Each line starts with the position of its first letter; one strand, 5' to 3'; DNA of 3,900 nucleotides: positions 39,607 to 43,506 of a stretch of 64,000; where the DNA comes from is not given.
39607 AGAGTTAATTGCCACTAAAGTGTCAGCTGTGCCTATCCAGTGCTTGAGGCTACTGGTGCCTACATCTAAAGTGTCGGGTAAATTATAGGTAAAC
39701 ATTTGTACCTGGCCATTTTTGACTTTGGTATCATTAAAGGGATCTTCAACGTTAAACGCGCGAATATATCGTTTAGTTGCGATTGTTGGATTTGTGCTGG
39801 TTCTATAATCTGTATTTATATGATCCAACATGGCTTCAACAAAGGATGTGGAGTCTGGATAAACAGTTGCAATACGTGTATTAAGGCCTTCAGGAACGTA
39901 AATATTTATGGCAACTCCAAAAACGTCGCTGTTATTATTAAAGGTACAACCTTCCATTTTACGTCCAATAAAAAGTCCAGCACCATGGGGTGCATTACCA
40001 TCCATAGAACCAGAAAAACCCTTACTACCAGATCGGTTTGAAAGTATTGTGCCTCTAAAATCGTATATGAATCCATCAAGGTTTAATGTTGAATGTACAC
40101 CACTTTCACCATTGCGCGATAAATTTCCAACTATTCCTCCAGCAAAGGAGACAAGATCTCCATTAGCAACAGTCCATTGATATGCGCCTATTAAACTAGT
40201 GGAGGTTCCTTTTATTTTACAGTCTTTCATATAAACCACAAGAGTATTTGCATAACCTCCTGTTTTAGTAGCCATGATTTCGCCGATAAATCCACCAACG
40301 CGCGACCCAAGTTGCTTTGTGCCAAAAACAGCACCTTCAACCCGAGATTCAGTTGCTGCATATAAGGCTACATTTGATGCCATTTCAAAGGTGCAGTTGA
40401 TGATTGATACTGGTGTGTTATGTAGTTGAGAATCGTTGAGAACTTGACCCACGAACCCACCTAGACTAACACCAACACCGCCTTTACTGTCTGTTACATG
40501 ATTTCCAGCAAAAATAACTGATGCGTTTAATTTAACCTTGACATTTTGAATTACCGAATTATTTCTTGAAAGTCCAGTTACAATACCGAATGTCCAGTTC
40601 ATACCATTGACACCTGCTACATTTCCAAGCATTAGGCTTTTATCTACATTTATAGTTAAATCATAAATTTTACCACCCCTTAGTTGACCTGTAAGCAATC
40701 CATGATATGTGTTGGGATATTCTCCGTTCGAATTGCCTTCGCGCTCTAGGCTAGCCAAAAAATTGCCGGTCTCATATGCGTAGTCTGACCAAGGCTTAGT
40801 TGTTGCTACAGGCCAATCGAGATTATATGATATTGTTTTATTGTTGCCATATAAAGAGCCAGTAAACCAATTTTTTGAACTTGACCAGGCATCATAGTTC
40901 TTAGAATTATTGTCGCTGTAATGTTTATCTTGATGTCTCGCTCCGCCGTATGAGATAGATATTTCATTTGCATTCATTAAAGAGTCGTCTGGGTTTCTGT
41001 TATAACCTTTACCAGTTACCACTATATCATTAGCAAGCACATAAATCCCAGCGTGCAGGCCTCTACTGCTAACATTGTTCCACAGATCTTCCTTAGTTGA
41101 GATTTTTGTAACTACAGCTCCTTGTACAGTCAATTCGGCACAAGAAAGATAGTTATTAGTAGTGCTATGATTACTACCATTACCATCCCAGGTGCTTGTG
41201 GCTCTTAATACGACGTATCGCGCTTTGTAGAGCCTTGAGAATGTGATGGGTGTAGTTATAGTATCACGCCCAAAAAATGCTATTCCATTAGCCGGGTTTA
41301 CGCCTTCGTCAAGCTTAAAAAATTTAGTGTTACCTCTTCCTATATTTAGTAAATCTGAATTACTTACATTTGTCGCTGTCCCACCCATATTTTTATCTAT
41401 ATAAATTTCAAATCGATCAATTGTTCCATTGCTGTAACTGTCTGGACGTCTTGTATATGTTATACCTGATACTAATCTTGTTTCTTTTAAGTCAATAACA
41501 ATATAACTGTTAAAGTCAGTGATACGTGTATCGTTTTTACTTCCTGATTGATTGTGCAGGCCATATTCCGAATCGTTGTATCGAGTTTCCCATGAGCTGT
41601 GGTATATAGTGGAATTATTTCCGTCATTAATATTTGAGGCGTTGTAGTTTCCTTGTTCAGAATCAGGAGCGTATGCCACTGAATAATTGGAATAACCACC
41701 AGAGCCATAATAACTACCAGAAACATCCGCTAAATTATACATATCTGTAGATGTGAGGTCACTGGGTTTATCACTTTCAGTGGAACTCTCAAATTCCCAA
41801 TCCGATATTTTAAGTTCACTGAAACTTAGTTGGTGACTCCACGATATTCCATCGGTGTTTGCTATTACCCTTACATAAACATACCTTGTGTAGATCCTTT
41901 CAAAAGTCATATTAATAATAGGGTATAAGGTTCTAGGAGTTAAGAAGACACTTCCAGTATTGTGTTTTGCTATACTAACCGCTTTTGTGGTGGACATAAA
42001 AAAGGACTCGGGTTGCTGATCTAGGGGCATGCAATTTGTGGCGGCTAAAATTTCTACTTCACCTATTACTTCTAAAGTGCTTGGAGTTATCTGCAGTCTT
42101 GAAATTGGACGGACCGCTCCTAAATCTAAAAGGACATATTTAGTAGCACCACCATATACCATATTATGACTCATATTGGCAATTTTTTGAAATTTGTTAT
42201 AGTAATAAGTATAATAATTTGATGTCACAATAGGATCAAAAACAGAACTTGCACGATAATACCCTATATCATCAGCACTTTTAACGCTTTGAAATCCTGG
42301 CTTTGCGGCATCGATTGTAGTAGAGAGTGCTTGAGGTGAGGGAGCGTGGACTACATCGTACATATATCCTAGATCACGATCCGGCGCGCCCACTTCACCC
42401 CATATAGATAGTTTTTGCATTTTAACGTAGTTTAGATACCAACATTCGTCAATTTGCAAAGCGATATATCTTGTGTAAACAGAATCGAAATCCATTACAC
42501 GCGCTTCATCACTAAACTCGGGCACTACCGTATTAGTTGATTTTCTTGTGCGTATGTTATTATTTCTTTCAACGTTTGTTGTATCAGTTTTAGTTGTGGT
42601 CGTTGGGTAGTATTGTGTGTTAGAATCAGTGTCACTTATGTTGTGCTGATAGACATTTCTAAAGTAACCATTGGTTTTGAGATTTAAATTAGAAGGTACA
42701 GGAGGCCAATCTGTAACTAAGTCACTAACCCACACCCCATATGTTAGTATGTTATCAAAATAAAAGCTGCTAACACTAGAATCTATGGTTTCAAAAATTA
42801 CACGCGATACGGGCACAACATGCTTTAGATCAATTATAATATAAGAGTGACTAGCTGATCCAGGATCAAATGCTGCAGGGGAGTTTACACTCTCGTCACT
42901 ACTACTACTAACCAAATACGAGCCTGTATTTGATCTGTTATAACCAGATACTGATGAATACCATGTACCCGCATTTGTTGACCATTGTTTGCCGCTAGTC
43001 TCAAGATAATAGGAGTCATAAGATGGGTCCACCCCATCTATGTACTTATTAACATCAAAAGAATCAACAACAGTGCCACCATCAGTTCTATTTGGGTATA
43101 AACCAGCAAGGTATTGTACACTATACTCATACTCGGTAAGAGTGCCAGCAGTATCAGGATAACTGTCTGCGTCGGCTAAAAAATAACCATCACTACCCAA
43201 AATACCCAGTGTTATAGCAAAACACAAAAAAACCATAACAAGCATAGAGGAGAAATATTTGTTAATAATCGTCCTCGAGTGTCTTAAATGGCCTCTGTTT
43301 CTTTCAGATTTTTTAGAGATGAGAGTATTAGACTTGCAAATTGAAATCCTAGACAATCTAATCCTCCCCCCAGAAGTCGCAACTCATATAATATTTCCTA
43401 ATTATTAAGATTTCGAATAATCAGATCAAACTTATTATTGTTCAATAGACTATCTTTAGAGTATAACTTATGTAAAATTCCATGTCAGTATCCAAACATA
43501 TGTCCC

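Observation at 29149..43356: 4,735-aa protein with an unusual discoidin x3 / GLUG / ~30 MBG-YDG / GLUG architecture and no obvious retention signal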

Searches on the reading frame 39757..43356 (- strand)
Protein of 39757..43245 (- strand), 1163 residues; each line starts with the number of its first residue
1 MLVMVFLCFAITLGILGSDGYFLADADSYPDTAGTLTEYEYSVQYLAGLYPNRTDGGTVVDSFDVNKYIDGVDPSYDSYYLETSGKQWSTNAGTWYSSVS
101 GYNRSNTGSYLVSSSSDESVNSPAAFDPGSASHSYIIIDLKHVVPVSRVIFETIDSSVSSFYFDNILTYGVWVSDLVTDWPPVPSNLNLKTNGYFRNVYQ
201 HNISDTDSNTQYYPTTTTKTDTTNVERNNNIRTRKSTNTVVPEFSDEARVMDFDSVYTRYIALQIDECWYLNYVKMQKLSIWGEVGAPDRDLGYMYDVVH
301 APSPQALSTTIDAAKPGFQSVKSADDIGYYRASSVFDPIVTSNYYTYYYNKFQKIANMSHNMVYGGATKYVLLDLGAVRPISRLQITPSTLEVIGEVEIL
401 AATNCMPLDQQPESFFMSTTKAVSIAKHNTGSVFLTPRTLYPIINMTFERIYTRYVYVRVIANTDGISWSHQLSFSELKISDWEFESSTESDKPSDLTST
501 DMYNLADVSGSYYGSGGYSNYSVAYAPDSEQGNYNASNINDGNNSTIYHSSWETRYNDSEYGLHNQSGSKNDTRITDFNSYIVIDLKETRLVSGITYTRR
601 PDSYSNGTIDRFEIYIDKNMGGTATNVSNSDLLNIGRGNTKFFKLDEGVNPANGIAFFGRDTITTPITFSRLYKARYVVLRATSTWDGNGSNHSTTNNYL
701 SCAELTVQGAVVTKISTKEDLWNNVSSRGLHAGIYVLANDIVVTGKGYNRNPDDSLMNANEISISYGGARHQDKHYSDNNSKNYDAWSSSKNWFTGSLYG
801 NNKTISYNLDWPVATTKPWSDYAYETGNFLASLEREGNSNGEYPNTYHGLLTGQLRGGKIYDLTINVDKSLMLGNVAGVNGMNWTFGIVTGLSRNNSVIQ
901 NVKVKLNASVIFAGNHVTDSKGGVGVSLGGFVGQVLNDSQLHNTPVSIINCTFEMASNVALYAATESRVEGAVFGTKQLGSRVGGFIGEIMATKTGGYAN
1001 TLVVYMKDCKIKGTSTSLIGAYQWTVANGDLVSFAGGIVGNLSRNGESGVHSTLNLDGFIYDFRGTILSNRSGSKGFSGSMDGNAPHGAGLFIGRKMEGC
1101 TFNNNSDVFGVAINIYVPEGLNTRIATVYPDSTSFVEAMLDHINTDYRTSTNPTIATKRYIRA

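Call 22: search_solved_structures(query=window:39757-43245:-, max_evalue=1, show_alignments=2)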
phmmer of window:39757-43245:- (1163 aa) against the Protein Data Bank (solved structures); distinct sequences matched with E-value up to 1: 2.
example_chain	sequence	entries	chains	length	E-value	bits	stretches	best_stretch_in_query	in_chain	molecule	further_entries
2nts_P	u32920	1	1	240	0.43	11.7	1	83-160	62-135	TRBC1 protein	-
1zgl_P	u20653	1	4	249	0.46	11.6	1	83-160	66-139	T cell receptor beta chain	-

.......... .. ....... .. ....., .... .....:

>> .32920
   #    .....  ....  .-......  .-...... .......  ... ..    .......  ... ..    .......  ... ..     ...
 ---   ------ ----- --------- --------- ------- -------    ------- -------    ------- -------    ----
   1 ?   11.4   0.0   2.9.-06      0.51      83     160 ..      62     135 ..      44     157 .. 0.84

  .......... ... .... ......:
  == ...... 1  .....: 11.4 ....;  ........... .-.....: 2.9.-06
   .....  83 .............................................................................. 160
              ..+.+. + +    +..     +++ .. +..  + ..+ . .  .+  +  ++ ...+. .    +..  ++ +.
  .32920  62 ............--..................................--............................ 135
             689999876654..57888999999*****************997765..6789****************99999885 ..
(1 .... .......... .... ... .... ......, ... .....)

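Call 32: search_protein_representatives(protein=window:39757-43245:-)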
Query: 1163 residues. Proteins with E-value up to 0.001 (for the whole library): 11; up to 1e-10: 4; up to 1e-30: 4. The best 11 are listed.
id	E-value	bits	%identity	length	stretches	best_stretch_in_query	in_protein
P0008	0.0e+00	2639.9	100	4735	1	1-1163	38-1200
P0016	7.6e-53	196.4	33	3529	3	336-1096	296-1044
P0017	1.1e-52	195.8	35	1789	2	509-1128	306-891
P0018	2.4e-36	141.7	38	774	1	506-973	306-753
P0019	1.1e-08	50.2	42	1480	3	580-623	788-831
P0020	2.0e-08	49.3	33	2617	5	581-652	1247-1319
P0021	1.9e-07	46.0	36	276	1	495-689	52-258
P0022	6.0e-06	41.1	31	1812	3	580-618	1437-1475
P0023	5.9e-05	37.8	35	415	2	577-619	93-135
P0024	9.9e-05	37.0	41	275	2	578-621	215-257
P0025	1.7e-04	36.3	39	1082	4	582-632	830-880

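Call 35: search_protein_families(library=pfam, proteins=[P0016, P0017, P0018, P0021], max_evalue=0.1)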
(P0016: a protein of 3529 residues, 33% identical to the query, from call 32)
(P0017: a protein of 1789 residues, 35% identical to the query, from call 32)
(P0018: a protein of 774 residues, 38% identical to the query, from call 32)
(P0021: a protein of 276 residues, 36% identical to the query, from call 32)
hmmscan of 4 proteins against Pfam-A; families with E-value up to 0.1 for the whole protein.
P0016 (3529 aa): 2 families
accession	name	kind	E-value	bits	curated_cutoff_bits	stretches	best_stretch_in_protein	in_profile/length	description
PF18657.6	YDG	-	9.1e-78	257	25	10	2598-2675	2-83/85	YDG domain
PF00754.31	F5_F8_type_C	-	5.3e-14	52.9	28.2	2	305-438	11-126/127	F5/8 type C domain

P0017 (1789 aa): 3 families
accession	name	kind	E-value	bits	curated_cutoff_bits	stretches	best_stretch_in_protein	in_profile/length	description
PF00754.31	F5_F8_type_C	-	2.1e-07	31.6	28.2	1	376-504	34-127/127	F5/8 type C domain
PF23906.1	DUF7248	-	0.00043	20.7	27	1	17-57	12-54/58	Family of unknown function (DUF7248)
PF07679.22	I-set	-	0.096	13.2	23.7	0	1174-1219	33-78/90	Immunoglobulin I-set domain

P0018 (774 aa): 2 families
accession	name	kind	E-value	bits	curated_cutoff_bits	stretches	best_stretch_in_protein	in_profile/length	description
PF00754.31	F5_F8_type_C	-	3.7e-14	53.4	28.2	1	352-504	9-127/127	F5/8 type C domain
PF22633.2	F5_F8_type_C_2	-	0.0013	19.8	27.8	0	121-176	14-60/91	NedA-like, galactose-binding domain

P0021 (276 aa): 1 family
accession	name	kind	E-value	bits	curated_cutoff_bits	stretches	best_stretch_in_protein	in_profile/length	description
PF00754.31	F5_F8_type_C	-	0.063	13.8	28.2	0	135-188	35-88/127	F5/8 type C domain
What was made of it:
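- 41722..42369 (-): Discoidin-like module 2 (aa ~330-545). The equivalent module of homolog P0016 hits PF00754 (call 35).
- Checked: Module 2 of the homolog P0016 hits Pfam directly (call 35).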

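Call 36: find_encoding_contigs(protein=P0016, flank=6000, max_places=3)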
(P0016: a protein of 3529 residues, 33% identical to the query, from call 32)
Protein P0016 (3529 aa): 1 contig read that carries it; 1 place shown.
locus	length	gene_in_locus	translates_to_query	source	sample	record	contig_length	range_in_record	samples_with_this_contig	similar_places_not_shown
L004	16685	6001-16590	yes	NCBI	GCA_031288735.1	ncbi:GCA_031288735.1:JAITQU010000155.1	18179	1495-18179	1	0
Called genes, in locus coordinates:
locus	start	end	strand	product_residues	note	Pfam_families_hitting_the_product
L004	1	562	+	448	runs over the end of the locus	PF05697:Trigger_N, PF05698:Trigger_C (weak)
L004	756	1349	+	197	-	PF00574:CLP_protease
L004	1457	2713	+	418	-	PF06689:zf-C4_ClpX, PF00493:MCM (weak), PF01078:Mg_chelatase (faint), PF00158:Sigma54_activat (faint), PF07724:AAA_2, PF00004:AAA, PF10431:ClpB_D2-small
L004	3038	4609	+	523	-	PF13522:GATase_6, PF13537:GATase_7, PF02540:NAD_synthase, PF00733:Asn_synthase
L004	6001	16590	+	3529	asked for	PF00754:F5_F8_type_C (faint), PF18657:YDG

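Call 37: find_encoding_contigs(protein=P0017, flank=6000, max_places=3)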
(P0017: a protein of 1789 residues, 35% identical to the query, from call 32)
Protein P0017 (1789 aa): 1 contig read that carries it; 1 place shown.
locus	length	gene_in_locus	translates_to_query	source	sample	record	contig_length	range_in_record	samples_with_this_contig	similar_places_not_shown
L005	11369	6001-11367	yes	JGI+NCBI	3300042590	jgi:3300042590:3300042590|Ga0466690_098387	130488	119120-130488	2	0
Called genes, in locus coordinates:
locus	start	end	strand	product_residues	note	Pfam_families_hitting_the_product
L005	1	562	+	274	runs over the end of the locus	PF02361:CbiQ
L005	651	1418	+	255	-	PF01416:PseudoU_synth_1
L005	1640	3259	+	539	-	-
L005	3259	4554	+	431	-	-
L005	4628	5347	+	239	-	PF00132:Hexapep, PF14602:Hexapep_2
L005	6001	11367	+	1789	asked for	PF00754:F5_F8_type_C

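Call 40: find_related_loci(query=A4, collection=genome_contigs, flank=10000)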
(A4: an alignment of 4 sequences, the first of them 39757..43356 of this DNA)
Query A4 (1200 aa) in genome_contigs; peptide patterns used: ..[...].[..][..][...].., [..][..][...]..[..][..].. (x = any residue, [..] = any of these).
73 stretches matched a pattern; 3 encode a relative of the query (tblastn E <= 1e-3); 3 distinct loci.
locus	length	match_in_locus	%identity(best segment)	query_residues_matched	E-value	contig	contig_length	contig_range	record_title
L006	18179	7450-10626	28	1-1133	5e-75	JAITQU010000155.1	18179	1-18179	MAG: Christensenellaceae bacterium isolate Roe453_bin112 k119_192188, whole genome shotgun sequence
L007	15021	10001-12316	31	158-1162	4e-57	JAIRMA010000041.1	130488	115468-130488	MAG: Christensenellaceae bacterium isolate Cc175_bin76 k119_1815905, whole genome shotgun sequence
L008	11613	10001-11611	32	483-1027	2e-41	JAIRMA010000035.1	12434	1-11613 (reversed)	MAG: Christensenellaceae bacterium isolate Cc175_bin76 k119_2385644, whole genome shotgun sequence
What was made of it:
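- Closest known: Fibrillar adhesin-like proteins of Firmicutes. Different: The discoidin x3 plus beta-helix head was found in only 3 other representative proteins among 1.84 billion, all from Christensenellaceae MAGs (calls 32, 40).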

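Call 68: find_related_loci(query=A4, collection=metagenome_contigs, flank=10000)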
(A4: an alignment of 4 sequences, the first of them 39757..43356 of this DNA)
Query A4 (1200 aa) in metagenome_contigs; peptide patterns used: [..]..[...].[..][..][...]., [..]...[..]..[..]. (x = any residue, [..] = any of these).
106 stretches matched a pattern, but none encodes a relative of the query by tblastn (E <= 1e-3).

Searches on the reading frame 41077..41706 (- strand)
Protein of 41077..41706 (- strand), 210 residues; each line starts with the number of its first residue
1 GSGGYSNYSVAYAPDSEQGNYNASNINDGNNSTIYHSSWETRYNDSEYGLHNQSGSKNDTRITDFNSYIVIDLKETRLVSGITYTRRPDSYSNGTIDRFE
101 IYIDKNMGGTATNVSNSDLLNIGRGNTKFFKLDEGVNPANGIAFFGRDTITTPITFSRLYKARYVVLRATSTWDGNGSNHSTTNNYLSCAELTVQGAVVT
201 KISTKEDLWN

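Call 6: search_protein_families(library=pfam, proteins=[window:41077-41706:-], max_evalue=10)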
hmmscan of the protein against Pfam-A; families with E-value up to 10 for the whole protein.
window:41077-41706:- (210 aa): 4 families
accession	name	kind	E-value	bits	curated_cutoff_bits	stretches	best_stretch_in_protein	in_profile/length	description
PF00754.31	F5_F8_type_C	-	1.1e-08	35.7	28.2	1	16-176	6-118/127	F5/8 type C domain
PF22633.2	F5_F8_type_C_2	-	0.0047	17.9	27.8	1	28-128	4-77/91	NedA-like, galactose-binding domain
PF01917.21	Arch_flagellin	-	0.02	15.7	29.5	1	82-161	56-104/162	Archaebacterial flagellin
PF22312.2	SgrA_ig-like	-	0.093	13.3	27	1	148-188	17-58/110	SgrA, immunoglobulin-like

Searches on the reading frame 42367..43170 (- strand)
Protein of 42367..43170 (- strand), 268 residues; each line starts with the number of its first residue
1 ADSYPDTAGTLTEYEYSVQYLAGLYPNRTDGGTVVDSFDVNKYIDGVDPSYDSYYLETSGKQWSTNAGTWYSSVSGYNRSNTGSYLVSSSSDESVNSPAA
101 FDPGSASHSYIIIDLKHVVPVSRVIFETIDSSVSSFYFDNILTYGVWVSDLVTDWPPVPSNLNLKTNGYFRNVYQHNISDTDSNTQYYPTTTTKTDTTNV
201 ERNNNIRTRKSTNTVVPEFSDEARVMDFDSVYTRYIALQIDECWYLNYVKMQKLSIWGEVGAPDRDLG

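Call 45: search_protein_families(library=pfam, proteins=[window:42367-43170:-], max_evalue=10)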
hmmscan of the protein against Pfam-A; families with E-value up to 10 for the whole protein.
window:42367-43170:- (268 aa): 0 families

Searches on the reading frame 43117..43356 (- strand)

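Call 34: search_protein_families(library=ncbifam, proteins=[window:43117-43356:-], max_evalue=10)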
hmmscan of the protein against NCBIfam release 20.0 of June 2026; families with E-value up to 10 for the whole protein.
seq(80 aa): 1 family
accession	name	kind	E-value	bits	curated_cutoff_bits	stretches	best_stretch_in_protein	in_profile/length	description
NF002743.0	PRK02733.1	equivalog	0.039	13.8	69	1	30-53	5-28/44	photosystem I reaction center subunit IX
